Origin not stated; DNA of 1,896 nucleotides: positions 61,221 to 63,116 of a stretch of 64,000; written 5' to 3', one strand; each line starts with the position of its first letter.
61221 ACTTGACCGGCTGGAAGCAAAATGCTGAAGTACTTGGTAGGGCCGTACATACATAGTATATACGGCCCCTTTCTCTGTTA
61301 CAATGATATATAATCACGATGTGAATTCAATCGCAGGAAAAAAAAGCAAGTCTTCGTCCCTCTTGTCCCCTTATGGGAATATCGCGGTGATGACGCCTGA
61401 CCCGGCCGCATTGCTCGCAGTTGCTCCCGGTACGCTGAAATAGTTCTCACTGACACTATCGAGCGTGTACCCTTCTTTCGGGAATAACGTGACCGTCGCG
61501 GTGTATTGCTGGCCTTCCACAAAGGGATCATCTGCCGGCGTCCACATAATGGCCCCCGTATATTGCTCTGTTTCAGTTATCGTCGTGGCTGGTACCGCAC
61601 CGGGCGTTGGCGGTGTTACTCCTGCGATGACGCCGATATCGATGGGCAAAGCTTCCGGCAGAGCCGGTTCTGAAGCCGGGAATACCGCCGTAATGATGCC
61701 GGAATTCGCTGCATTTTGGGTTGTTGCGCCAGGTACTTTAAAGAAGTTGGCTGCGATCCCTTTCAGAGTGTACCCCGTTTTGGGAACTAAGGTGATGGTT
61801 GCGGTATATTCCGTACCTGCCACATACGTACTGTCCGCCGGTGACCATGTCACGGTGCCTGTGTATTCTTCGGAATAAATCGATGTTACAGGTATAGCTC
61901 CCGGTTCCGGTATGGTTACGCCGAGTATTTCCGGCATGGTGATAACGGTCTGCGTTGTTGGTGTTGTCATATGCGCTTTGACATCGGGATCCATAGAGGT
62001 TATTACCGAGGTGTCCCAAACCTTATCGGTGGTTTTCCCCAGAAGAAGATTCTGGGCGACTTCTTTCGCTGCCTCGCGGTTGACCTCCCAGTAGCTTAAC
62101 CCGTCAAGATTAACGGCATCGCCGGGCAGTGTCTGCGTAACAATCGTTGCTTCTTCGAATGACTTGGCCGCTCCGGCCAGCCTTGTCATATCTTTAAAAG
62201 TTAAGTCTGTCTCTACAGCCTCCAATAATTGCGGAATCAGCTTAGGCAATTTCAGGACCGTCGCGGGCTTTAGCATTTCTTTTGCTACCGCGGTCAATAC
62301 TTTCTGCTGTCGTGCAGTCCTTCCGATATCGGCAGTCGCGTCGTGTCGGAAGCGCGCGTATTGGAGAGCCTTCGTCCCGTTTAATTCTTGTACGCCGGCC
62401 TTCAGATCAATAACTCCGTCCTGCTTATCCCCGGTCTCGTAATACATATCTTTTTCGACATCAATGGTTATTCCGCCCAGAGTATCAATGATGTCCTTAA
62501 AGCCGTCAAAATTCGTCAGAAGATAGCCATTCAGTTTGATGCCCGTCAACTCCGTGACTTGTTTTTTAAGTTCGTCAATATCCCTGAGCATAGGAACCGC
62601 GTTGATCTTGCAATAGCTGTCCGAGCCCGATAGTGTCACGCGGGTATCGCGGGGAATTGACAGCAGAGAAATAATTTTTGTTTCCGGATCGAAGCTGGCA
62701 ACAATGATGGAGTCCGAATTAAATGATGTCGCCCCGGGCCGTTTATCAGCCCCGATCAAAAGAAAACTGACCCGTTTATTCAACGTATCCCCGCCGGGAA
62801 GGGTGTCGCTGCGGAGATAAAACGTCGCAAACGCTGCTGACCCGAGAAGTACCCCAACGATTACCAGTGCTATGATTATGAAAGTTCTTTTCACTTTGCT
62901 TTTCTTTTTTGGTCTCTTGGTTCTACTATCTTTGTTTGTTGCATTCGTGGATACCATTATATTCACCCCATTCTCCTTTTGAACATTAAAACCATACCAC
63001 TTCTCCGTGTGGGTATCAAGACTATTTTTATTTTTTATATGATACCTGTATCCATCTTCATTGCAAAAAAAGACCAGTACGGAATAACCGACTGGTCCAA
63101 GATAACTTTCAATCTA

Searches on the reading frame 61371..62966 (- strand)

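Call 109: search_protein_families(library=pfam, proteins=[window:61371-62966:-], max_evalue=0.00001)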
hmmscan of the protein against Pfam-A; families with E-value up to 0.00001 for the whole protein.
window:61371-62966:- (531 aa): 1 family
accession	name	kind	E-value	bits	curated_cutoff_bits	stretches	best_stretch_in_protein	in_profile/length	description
PF03816.19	LytR_cpsA_psr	-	7.8e-41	140.2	24.6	1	83-232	1-149/150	LytR_cpsA_psr family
